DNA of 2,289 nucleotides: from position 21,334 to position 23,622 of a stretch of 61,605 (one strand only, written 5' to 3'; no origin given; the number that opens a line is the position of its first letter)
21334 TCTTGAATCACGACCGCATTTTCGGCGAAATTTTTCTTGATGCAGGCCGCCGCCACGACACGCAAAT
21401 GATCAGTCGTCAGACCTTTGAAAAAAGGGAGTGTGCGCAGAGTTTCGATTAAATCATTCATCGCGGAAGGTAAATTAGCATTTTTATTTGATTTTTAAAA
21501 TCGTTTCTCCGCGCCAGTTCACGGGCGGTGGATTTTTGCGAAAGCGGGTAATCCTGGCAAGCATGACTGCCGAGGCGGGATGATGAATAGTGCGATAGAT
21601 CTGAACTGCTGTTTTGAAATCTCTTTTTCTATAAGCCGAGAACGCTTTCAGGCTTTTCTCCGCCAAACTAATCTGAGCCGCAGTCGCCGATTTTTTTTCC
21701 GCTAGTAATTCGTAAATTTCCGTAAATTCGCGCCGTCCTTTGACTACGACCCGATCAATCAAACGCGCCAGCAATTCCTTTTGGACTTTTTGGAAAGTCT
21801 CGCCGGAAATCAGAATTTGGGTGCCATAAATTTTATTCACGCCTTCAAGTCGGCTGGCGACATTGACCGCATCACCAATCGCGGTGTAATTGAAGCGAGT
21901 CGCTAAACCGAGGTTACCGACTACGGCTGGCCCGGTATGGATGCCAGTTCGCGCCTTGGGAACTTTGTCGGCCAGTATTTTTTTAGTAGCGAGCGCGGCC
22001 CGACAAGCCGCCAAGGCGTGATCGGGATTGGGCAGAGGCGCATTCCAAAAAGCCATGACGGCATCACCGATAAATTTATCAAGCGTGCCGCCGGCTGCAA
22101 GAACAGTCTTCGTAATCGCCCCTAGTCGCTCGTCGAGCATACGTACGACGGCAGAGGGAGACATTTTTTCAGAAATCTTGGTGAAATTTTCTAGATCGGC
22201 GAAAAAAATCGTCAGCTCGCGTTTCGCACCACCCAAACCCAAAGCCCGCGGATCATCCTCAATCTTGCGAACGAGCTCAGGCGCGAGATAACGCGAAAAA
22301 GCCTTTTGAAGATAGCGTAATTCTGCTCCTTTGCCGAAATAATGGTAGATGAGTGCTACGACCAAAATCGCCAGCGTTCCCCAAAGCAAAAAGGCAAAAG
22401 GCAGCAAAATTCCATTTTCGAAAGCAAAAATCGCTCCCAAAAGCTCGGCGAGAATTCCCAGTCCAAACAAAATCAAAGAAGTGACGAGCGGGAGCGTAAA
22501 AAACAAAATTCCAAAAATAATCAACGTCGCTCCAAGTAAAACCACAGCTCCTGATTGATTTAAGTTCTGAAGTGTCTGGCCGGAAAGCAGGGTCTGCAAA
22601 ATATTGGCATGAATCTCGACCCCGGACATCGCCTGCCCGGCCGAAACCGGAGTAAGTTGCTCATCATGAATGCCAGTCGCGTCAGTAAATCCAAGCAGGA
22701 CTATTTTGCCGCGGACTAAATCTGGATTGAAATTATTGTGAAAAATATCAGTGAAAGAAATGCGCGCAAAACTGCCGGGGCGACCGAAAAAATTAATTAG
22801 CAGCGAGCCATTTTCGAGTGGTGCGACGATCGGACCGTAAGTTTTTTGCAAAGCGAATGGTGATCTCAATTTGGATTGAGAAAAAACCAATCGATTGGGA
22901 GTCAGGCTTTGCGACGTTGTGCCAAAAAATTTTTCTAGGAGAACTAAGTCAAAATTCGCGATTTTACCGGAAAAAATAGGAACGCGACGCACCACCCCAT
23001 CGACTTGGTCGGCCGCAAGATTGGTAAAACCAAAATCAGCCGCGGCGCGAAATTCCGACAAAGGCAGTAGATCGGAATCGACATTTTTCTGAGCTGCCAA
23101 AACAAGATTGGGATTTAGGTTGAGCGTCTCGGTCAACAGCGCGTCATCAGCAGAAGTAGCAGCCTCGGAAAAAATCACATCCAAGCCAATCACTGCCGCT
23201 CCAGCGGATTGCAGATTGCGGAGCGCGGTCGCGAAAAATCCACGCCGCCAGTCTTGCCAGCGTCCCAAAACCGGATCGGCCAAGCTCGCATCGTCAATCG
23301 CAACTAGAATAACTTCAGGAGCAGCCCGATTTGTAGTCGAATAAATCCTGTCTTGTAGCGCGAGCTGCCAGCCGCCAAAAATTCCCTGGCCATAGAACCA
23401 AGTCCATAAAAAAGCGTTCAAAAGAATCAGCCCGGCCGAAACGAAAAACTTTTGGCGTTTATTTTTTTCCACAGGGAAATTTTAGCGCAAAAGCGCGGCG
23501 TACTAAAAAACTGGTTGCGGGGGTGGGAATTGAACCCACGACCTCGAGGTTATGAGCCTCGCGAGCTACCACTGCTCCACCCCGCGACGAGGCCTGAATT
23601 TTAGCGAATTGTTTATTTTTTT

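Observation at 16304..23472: Cyclic-nucleotide module wired to the type IV pilus retraction ATPase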

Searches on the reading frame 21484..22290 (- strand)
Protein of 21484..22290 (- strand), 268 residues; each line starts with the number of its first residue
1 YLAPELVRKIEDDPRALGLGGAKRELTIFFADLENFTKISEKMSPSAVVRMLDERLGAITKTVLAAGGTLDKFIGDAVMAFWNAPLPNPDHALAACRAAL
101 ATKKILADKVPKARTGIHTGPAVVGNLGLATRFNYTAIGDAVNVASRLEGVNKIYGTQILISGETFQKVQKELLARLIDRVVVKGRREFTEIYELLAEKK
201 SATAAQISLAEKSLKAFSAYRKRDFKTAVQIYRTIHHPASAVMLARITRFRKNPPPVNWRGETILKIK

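Call 24: search_solved_structures(query=window:21484-22290:-, max_evalue=0.001, show_alignments=5)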
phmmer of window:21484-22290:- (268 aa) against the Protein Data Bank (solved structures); distinct sequences matched with E-value up to 0.001: 46.
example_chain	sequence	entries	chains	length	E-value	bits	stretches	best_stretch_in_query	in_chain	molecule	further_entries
3r5g_A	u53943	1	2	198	2.5e-28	102.7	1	23-199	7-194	CyaB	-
6fht_A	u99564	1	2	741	1.8e-22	83.6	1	1-169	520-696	Bacteriophytochrome,Adenylate cyclase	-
1wc0_A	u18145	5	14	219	3.6e-21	79.3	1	18-172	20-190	ADENYLATE CYCLASE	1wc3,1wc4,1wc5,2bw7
1wc1_A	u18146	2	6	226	4e-21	79.1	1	19-172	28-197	ADENYLATE CYCLASE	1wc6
2w01_A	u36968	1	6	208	2e-20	76.8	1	18-169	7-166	ADENYLATE CYCLASE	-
4p2f_A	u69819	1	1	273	7.1e-20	75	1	19-211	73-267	Adenylate cyclase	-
4p2m_A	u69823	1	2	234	1.1e-19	74.4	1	19-211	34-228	Adenylate cyclase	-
4p2x_A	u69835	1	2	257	1.5e-19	74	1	19-211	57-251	Adenylate cyclase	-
1yk9_A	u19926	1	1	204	2e-19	73.6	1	25-211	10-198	Adenylate cyclase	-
7yzi_A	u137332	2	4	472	5.4e-19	72.2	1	20-211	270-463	Adenylate cyclase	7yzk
7yz9_A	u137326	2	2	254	6.8e-19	71.8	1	19-190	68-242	Adenylate cyclase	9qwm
5x4t_A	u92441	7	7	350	1.3e-18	71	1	3-203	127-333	Photoactivated adenylyl cyclase | Family 3 adenylate cyclase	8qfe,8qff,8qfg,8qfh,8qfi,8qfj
9f1z_A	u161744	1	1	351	1.3e-18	70.9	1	3-203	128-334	Family 3 adenylate cyclase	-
5x4u_A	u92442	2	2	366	1.4e-18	70.8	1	3-204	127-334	Photoactivated adenylyl cyclase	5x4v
4yus_A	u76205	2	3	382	1.5e-18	70.7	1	3-204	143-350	Family 3 adenylate cyclase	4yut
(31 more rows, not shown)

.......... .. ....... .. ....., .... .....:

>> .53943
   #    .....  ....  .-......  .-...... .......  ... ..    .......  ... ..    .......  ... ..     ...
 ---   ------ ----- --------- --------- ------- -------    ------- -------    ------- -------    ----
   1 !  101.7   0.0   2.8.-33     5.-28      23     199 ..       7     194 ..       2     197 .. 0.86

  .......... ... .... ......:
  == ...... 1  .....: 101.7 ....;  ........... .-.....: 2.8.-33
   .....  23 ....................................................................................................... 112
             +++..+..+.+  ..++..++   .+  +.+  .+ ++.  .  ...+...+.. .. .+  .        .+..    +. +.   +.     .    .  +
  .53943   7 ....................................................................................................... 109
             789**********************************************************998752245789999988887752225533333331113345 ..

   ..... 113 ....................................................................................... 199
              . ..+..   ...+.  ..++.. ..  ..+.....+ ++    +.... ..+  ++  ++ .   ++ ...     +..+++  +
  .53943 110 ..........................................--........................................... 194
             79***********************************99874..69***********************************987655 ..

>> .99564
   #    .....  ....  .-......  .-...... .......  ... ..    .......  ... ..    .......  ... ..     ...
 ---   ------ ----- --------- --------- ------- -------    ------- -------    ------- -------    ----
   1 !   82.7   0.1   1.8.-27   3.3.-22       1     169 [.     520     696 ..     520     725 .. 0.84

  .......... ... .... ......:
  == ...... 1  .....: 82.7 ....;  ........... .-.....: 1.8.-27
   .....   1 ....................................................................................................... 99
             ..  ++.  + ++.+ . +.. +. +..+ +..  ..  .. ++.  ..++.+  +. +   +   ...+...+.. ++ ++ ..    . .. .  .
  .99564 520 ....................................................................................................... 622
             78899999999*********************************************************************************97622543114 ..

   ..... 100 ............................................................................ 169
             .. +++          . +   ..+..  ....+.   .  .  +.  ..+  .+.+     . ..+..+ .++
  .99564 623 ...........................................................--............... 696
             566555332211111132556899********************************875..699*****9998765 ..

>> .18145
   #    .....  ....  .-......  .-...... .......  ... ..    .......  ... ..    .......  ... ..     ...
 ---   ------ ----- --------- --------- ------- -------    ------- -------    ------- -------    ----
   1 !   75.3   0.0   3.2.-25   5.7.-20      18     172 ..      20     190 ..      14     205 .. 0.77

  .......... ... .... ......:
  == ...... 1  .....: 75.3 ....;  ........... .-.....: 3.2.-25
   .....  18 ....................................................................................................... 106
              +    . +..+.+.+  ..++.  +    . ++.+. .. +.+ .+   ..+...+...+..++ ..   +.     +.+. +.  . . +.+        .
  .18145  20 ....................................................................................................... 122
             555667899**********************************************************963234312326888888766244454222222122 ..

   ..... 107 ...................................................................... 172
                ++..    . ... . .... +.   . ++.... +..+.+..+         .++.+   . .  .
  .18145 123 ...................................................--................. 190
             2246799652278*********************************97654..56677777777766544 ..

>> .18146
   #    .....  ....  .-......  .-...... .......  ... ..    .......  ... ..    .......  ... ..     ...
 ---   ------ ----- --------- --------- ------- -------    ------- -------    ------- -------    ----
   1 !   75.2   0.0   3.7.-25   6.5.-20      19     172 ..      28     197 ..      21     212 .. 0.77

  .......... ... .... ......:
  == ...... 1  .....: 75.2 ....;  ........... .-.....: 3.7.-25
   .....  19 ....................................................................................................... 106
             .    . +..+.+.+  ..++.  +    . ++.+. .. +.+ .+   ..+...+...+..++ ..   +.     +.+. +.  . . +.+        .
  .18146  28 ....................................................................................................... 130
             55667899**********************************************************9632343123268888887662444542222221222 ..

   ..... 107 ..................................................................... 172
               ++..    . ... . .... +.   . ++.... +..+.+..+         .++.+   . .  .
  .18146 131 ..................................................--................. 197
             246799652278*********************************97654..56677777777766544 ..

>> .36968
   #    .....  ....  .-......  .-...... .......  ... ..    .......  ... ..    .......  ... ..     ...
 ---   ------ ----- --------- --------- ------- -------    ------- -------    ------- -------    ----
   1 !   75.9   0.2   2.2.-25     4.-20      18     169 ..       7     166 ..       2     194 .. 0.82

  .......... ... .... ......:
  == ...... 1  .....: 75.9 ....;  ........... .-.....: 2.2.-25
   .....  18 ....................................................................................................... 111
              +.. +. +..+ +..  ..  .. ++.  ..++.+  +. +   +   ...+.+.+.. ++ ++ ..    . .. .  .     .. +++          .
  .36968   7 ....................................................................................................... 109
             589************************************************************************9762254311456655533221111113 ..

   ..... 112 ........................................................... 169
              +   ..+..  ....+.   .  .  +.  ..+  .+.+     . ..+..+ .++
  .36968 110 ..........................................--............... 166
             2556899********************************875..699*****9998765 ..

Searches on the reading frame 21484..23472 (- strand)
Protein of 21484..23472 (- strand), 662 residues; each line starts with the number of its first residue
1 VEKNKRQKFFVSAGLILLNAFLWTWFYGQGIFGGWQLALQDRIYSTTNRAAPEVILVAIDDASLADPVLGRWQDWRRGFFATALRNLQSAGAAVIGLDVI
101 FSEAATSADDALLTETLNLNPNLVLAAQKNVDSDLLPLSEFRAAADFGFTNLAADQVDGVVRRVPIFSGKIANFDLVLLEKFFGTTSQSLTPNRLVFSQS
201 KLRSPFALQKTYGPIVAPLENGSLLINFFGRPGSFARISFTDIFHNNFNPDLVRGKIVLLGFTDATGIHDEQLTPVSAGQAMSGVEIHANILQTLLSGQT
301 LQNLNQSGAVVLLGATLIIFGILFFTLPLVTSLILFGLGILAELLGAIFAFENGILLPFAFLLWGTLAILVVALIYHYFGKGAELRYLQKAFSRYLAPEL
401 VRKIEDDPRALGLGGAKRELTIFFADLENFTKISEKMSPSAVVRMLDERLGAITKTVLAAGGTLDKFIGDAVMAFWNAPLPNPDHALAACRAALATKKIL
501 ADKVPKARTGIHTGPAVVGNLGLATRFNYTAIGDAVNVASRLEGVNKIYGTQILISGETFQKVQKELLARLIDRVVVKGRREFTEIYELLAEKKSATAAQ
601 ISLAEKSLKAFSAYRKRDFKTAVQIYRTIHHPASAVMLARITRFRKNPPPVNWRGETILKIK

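Call 3: search_protein_families(library=pfam, proteins=[window:21484-23472:-], max_evalue=0.01)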
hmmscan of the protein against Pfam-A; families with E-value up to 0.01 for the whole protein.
window:21484-23472:- (662 aa): 2 families
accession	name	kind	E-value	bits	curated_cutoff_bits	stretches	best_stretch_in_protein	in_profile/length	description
PF05226.16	CHASE2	-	1.9e-47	162.4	26.3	1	26-320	9-254/257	CHASE2 domain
PF00211.25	Guanylate_cyc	-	1.8e-19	70.5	21.9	1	418-583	7-176/183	Adenylate and Guanylate cyclase catalytic domain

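Call 4: search_protein_families(library=ncbifam, proteins=[window:21484-23472:-], max_evalue=0.01)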
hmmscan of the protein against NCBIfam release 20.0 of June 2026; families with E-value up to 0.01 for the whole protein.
window:21484-23472:- (662 aa): 0 families

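Call 68: search_protein_families(library=padloc, proteins=[window:21484-23472:-], max_evalue=0.01)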
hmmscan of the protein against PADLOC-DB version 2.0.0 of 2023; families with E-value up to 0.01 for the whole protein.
window:21484-23472:- (662 aa): 8 families
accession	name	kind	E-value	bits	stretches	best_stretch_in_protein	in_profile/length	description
PDLC00734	PycC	-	9.9e-28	95.3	1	417-567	187-348/374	Pycsar cyclase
PDLC02367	PycC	-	2.6e-16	57.7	1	411-567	35-196/226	-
PDLC00766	PycC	-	1e-09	36.2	1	415-567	39-199/232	Pycsar cyclase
PDLC02369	PycC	-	9.4e-07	26.6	1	419-570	46-198/248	-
PDLC02370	PycC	-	2.6e-06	25.1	1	423-495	85-158/340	-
PDLC00764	PycC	-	5.8e-06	23.5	1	421-504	96-180/449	Pycsar cyclase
PDLC00765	PycC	-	0.00053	17.2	1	411-568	248-417/477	Pycsar cyclase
PDLC02366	PycC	-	0.0014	15.6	1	418-605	276-468/486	-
